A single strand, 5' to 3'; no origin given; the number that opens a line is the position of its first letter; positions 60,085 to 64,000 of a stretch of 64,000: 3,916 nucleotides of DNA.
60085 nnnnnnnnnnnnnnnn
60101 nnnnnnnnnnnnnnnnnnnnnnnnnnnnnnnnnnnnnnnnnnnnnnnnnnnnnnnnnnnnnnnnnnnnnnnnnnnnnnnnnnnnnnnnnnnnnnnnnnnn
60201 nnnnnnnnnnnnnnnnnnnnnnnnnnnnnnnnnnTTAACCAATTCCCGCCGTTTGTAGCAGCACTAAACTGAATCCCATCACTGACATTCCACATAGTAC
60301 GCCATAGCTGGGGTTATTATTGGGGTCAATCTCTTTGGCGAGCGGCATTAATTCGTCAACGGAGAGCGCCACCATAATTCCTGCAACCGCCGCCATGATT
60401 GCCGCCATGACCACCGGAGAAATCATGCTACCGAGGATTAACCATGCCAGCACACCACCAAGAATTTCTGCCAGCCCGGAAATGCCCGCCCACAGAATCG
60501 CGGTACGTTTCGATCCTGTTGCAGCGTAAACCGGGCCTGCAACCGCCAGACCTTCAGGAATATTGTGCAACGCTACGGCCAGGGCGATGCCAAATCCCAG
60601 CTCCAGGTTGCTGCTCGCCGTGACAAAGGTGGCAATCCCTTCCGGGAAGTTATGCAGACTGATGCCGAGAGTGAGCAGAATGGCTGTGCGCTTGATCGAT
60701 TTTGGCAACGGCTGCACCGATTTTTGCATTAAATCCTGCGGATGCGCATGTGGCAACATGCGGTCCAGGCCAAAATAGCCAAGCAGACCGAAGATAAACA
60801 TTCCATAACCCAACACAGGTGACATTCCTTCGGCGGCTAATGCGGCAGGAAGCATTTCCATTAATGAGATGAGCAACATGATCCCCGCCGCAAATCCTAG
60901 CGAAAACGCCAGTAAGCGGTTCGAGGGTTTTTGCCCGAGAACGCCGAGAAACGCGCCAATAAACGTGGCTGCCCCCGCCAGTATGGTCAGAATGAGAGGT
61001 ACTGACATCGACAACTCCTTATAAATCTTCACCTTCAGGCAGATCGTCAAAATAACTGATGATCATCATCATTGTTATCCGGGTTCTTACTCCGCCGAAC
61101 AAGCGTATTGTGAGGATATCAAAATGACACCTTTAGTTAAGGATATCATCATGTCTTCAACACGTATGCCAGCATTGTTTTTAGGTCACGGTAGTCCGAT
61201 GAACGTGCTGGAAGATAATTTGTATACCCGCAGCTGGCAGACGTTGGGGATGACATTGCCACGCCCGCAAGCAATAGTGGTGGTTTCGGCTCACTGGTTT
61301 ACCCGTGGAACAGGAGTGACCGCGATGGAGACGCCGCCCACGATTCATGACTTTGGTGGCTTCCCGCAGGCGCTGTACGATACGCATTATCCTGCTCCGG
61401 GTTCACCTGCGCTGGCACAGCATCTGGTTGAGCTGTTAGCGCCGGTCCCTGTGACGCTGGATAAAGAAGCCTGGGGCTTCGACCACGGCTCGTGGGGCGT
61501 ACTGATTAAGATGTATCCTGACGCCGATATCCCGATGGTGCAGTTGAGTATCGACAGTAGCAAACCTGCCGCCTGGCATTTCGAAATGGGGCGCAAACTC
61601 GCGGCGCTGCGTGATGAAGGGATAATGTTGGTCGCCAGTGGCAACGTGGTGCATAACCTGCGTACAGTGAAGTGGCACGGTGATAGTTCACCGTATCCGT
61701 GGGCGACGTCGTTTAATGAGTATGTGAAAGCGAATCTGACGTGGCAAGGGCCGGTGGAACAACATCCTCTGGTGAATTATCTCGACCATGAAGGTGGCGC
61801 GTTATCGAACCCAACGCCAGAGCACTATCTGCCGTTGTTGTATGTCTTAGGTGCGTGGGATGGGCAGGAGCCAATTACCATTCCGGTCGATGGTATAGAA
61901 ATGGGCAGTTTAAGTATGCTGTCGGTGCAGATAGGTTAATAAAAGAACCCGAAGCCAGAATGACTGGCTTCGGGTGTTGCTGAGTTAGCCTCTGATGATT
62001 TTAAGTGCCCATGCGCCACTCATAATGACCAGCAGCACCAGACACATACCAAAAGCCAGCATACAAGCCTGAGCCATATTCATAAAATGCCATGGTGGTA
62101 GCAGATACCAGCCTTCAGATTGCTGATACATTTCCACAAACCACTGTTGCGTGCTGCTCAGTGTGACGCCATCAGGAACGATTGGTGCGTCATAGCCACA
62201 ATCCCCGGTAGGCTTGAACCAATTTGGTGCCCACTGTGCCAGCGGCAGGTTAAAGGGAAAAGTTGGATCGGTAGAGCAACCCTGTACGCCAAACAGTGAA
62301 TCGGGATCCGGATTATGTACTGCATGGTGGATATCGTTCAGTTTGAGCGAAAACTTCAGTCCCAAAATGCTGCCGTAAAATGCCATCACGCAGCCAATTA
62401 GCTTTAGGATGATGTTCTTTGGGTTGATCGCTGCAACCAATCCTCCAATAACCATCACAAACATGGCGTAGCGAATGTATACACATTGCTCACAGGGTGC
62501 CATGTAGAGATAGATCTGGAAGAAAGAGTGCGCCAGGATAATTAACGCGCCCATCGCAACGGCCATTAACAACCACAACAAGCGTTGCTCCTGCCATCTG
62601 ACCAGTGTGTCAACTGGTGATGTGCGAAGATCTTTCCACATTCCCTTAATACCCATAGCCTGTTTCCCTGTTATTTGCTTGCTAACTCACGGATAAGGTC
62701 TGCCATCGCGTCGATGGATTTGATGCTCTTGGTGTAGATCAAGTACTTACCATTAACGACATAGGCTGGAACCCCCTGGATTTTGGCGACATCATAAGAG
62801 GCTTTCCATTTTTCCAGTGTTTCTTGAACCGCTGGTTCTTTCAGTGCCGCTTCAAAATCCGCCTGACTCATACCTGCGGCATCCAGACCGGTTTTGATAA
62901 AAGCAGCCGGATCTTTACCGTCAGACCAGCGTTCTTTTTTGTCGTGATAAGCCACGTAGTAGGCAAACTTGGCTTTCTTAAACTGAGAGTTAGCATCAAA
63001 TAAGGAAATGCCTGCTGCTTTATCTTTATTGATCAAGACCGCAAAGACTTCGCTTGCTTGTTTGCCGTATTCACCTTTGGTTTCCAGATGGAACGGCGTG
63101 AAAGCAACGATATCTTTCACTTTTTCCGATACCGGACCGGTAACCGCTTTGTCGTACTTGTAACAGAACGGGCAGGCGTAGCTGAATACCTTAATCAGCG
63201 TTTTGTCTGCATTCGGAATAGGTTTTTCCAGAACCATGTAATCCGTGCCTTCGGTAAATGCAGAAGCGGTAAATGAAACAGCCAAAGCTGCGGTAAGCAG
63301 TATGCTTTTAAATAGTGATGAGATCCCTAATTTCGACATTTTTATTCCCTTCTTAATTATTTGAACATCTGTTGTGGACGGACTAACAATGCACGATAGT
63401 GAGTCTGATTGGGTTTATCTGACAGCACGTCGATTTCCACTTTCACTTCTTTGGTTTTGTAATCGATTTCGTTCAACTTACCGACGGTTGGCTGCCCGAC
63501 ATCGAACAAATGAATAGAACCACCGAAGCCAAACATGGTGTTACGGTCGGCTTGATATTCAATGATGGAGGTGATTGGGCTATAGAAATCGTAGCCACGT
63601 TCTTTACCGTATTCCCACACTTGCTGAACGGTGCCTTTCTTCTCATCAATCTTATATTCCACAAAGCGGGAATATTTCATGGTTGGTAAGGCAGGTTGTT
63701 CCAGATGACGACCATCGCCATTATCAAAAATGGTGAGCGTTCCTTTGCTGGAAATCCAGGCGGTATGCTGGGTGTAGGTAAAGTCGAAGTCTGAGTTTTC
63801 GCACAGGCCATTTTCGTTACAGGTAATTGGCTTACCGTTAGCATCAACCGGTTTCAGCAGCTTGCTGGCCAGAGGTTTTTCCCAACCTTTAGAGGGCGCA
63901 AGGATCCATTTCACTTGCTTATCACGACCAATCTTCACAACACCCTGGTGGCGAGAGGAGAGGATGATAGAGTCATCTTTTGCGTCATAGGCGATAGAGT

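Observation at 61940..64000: Accessory assT-dsbL-dsbI operon at the right edge (not in K-12 by recall)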

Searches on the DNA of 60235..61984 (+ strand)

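Call 6: search_dna_similar(query=window:60235-61984:+, collection=ecoli_genomes, mode=near, max_rows=12, rows=best)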
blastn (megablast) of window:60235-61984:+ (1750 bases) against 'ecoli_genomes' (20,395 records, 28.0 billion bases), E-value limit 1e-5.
Records with a match: 5425; places in all: 5430; records where one place covers at least 80% of the query: 5424.
Genomes with a match: 5425 of 5426; with a place that covers at least 80% of the query: 5424. Places per genome that has any: lowest 1, median 1, highest 2. On chromosomes: 5429 places; on plasmids: 1.
Best place of each record, by identity: >=99% 208; 95-99% 5173; 90-95% 44.
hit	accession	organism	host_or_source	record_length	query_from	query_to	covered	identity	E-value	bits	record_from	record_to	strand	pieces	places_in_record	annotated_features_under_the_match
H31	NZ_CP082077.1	Escherichia coli strain MS20657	Homo sapiens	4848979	1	1750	100%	99.6%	0e+0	3193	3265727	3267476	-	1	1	ygiD: 4,5-DOPA dioxygenase extradiol | zupT: zinc transporter ZupT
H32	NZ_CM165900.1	Escherichia coli strain N17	Homo sapiens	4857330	1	1750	100%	99.6%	0e+0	3193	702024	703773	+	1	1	ygiD: 4,5-DOPA-extradiol-dioxygenase | zupT: zinc transporter ZupT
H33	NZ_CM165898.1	Escherichia coli strain N24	Homo sapiens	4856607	1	1750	100%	99.6%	0e+0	3193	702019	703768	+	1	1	ygiD: 4,5-DOPA-extradiol-dioxygenase | zupT: zinc transporter ZupT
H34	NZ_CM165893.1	Escherichia coli strain N39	Homo sapiens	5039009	1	1750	100%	99.6%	0e+0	3193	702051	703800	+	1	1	ygiD: 4,5-DOPA-extradiol-dioxygenase | zupT: zinc transporter ZupT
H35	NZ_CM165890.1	Escherichia coli strain N47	Homo sapiens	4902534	1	1750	100%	99.6%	0e+0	3193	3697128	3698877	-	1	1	ygiD: 4,5-DOPA-extradiol-dioxygenase | zupT: zinc transporter ZupT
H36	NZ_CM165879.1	Escherichia coli strain N64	Homo sapiens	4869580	1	1750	100%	99.6%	0e+0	3193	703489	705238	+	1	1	ygiD: 4,5-DOPA-extradiol-dioxygenase | zupT: zinc transporter ZupT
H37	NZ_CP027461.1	Escherichia coli strain 95-3322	missing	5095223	1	1750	100%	99.5%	0e+0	3188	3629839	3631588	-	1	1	ygiD: 4,5-DOPA dioxygenase extradiol | zupT: zinc transporter ZupT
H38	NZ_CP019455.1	Escherichia coli strain FHI_NMBU_03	Homo sapiens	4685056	1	1750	100%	99.5%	0e+0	3188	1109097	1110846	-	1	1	ygiD: 4,5-DOPA dioxygenase extradiol | zupT: zinc transporter ZupT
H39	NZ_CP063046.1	Escherichia coli strain KC-Dl-1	Delphinapterus leucas (Beluga whale)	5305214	1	1750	100%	99.5%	0e+0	3188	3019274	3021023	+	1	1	ygiD: 4,5-DOPA dioxygenase extradiol | zupT: zinc transporter ZupT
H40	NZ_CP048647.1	Escherichia coli strain GW-AmxH19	wastewater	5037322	1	1750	100%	99.5%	0e+0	3188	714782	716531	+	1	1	ygiD: 4,5-DOPA dioxygenase extradiol | zupT: zinc transporter ZupT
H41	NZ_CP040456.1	Escherichia coli strain UPEC132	Homo sapiens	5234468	1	1750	100%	99.5%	0e+0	3188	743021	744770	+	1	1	ygiD: 4,5-DOPA dioxygenase extradiol | zupT: zinc transporter ZupT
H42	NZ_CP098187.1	Escherichia coli strain Z0117EC0117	Canis lupus familiaris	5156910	1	1750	100%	99.5%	0e+0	3188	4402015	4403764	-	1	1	ygiD: 4,5-DOPA dioxygenase extradiol | zupT: zinc transporter ZupT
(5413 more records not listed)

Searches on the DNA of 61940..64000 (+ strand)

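Call 3: search_dna_similar(query=window:61940-64000:+, collection=ecoli_genomes, mode=near, max_rows=30, rows=spread)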
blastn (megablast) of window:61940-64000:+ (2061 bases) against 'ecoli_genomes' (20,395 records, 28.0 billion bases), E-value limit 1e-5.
Records with a match: 1508; places in all: 1510; records where one place covers at least 80% of the query: 1508.
Genomes with a match: 1508 of 5426; with a place that covers at least 80% of the query: 1508. Places per genome that has any: lowest 1, median 1, highest 2. On chromosomes: 1509 places; on plasmids: 1.
Best place of each record, by identity: >=99% 325; 95-99% 1183.
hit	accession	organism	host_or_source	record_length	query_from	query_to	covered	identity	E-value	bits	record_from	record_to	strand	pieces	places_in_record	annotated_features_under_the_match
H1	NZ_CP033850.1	Escherichia coli strain FDAARGOS_497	Homo sapiens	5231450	1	2061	100%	99.6%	0e+0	3757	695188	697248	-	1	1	dsbI: protein-disulfide oxidoreductase DsbI | thiol:disulfide interchange protein DsbA/DsbL | aryl-sulfate sulfotransferase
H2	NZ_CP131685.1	Escherichia coli strain 2016C04-116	Homo sapiens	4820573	1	2061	100%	99.6%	0e+0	3757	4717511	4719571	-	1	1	dsbI: protein-disulfide oxidoreductase DsbI | thiol:disulfide interchange protein DsbA/DsbL | aryl-sulfate sulfotransferase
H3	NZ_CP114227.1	Escherichia coli strain N4220121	wastewater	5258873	1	2061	100%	99.6%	0e+0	3757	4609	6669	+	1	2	dsbI: protein-disulfide oxidoreductase DsbI | thiol:disulfide interchange protein DsbA/DsbL | assT: arylsulfate sulfotransferase AssT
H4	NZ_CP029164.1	Escherichia coli strain 104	chicken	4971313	1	2061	100%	99.4%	0e+0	3735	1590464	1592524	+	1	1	dsbI: protein-disulfide oxidoreductase DsbI | thiol:disulfide interchange protein DsbA/DsbL | aryl-sulfate sulfotransferase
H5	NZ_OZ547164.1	Escherichia coli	Homo sapiens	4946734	1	2061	100%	99.4%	0e+0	3735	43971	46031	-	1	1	dsbI: protein-disulfide oxidoreductase DsbI | thiol:disulfide interchange protein DsbA/DsbL | assT: arylsulfate sulfotransferase AssT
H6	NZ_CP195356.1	Escherichia coli strain 24AR0180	Homo sapiens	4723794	1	2061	100%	99.2%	0e+0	3712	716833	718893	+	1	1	dsbI: protein-disulfide oxidoreductase DsbI | thiol:disulfide interchange protein DsbA/DsbL | aryl-sulfate sulfotransferase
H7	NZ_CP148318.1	Escherichia coli strain Z1323MEC0001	Mammal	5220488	1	2061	100%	99.0%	0e+0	3696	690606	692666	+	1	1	dsbI: protein-disulfide oxidoreductase DsbI | thiol:disulfide interchange protein DsbA/DsbL | aryl-sulfate sulfotransferase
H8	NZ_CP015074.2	Escherichia coli strain Ecol_745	Homo sapiens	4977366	1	2061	100%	99.0%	0e+0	3690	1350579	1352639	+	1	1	dsbI: protein-disulfide oxidoreductase DsbI | thiol:disulfide interchange protein DsbA/DsbL | assT: arylsulfate sulfotransferase AssT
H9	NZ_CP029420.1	Escherichia coli strain 3385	not collected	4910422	1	2061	100%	99.0%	0e+0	3690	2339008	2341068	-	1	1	dsbI: protein-disulfide oxidoreductase DsbI | thiol:disulfide interchange protein DsbA/DsbL | aryl-sulfate sulfotransferase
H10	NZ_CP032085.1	Escherichia coli strain ATCC 25922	Homo sapiens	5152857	1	2061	100%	99.0%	0e+0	3690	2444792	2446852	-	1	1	dsbI: protein-disulfide oxidoreductase DsbI | thiol:disulfide interchange protein DsbA/DsbL | aryl-sulfate sulfotransferase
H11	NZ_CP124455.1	Escherichia coli strain AVS0193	environmental: river near WWTP effluent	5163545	1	2061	100%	99.0%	0e+0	3690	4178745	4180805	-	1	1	dsbI: protein-disulfide oxidoreductase DsbI | thiol:disulfide interchange protein DsbA/DsbL | aryl-sulfate sulfotransferase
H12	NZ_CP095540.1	Escherichia coli strain GN03204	Homo sapiens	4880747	1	2061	100%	99.0%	0e+0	3690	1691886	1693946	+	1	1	dsbI: protein-disulfide oxidoreductase DsbI | thiol:disulfide interchange protein DsbA/DsbL | aryl-sulfate sulfotransferase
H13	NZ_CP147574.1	Escherichia coli strain GN03590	Homo sapiens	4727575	1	2061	100%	99.0%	0e+0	3690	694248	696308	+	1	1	dsbI: protein-disulfide oxidoreductase DsbI | thiol:disulfide interchange protein DsbA/DsbL | aryl-sulfate sulfotransferase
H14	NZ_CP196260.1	Escherichia coli strain AH21B066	Homo sapiens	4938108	1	2061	100%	99.0%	0e+0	3690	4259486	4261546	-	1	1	dsbI: protein-disulfide oxidoreductase DsbI | thiol:disulfide interchange protein DsbA/DsbL | aryl-sulfate sulfotransferase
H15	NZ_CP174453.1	Escherichia coli O25b:H4-ST131 strain MB1341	Homo sapiens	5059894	1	2061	100%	99.0%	0e+0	3690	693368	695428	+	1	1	dsbI: protein-disulfide oxidoreductase DsbI | thiol:disulfide interchange protein DsbA/DsbL | aryl-sulfate sulfotransferase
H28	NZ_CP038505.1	Escherichia coli strain 28Eco12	Homo sapiens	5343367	1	2061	100%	96.9%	0e+0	3452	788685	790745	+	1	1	dsbI: protein-disulfide oxidoreductase DsbI | thiol:disulfide interchange protein DsbA/DsbL | aryl-sulfate sulfotransferase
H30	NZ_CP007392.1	Escherichia coli strain ST2747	-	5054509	1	2061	100%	95.7%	0e+0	3322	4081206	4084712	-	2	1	IS3-like element IS150 family transposase | dsbI: protein-disulfide oxidoreductase DsbI | aryl-sulfate sulfotransferase | thiol:disulfide interchange protein DsbA/DsbL (x2)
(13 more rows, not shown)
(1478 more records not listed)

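Call 5: get_annotated_region(hit=H1, flank=7000)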
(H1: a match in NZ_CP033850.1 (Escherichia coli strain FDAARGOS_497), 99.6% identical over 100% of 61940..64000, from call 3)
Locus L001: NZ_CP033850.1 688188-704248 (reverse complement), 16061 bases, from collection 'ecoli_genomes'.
description: Escherichia coli strain FDAARGOS_497 chromosome, complete genome
organism: Escherichia coli strain FDAARGOS_497 (NCBI taxid 562)
replicon: chromosome; assembly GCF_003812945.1
host: Homo sapiens; source: UCC isolate; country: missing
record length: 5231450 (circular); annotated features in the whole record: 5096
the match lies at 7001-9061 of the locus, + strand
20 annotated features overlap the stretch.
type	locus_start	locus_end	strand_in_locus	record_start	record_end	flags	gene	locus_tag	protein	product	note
CDS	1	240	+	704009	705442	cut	hldE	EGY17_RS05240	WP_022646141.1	bifunctional D-glycero-beta-D-manno-heptose-7-phosphate kinase/D-glycero-beta-D-manno-heptose 1-phosphate adenylyltransferase HldE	-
CDS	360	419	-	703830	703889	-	-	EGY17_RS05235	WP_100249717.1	type I toxin-antitoxin system Ibs family toxin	-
CDS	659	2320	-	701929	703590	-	yqiK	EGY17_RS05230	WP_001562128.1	flotillin family protein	-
CDS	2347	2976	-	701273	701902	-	yqiJ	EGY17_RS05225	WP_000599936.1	OB-fold-containig protein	-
CDS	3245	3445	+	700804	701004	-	glgS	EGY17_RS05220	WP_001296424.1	cell surface composition regulator GlgS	-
CDS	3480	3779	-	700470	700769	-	ubiK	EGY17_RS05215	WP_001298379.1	ubiquinone biosynthesis accessory factor UbiK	-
riboswitch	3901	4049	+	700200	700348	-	-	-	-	riboswitch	FMN riboswitch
CDS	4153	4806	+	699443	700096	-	ribB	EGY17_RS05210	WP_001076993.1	3,4-dihydroxy-2-butanone-4-phosphate synthase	-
CDS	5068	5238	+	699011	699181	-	yqiD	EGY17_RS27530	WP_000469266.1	protein YqiD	-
CDS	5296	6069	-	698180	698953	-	zupT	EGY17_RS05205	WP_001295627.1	zinc transporter ZupT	-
CDS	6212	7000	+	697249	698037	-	ygiD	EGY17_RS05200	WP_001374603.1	4,5-DOPA dioxygenase extradiol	-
CDS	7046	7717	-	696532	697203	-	dsbI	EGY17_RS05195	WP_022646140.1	protein-disulfide oxidoreductase DsbI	-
CDS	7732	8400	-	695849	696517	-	-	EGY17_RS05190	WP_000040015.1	thiol:disulfide interchange protein DsbA/DsbL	-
CDS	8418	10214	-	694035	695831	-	-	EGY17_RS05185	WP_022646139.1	aryl-sulfate sulfotransferase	-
CDS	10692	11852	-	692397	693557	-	ygiC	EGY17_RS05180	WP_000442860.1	glutathionylspermidine synthase family protein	-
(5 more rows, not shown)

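Call 37: get_annotated_region(hit=H28, flank=6000)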
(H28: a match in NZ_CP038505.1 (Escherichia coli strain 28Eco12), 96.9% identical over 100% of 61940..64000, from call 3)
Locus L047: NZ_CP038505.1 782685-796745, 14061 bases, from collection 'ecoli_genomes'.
description: Escherichia coli strain 28Eco12 chromosome, complete genome
organism: Escherichia coli strain 28Eco12 (NCBI taxid 562)
replicon: chromosome; assembly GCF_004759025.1
host: Homo sapiens; source: urine; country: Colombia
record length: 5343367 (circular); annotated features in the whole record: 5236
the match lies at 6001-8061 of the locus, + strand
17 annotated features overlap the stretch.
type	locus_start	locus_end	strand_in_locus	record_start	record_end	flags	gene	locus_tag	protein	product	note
CDS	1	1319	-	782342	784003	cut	yqiK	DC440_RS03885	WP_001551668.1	flotillin family protein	-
CDS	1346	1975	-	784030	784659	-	yqiJ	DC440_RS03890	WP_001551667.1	OB-fold-containig protein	-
CDS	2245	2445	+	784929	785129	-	glgS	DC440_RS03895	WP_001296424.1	cell surface composition regulator GlgS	-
CDS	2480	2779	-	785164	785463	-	ubiK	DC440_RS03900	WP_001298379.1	ubiquinone biosynthesis accessory factor UbiK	-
riboswitch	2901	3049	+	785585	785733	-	-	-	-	riboswitch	FMN riboswitch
CDS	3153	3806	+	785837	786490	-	ribB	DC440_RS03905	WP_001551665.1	3,4-dihydroxy-2-butanone-4-phosphate synthase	-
CDS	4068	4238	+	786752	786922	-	yqiD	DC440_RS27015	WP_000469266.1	protein YqiD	-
CDS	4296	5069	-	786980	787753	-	zupT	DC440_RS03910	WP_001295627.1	zinc transporter ZupT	-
CDS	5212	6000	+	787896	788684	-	ygiD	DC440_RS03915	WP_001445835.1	4,5-DOPA dioxygenase extradiol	-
CDS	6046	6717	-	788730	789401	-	dsbI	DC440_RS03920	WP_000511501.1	protein-disulfide oxidoreductase DsbI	-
CDS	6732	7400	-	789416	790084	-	-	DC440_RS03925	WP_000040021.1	thiol:disulfide interchange protein DsbA/DsbL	-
CDS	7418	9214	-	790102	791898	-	-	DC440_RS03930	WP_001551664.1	aryl-sulfate sulfotransferase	-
CDS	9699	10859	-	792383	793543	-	ygiC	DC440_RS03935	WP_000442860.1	glutathionylspermidine synthase family protein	-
CDS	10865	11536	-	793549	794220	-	ygiB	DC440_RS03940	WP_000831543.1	DUF1190 family protein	-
CDS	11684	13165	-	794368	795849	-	tolC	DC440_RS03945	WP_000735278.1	outer membrane channel protein TolC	-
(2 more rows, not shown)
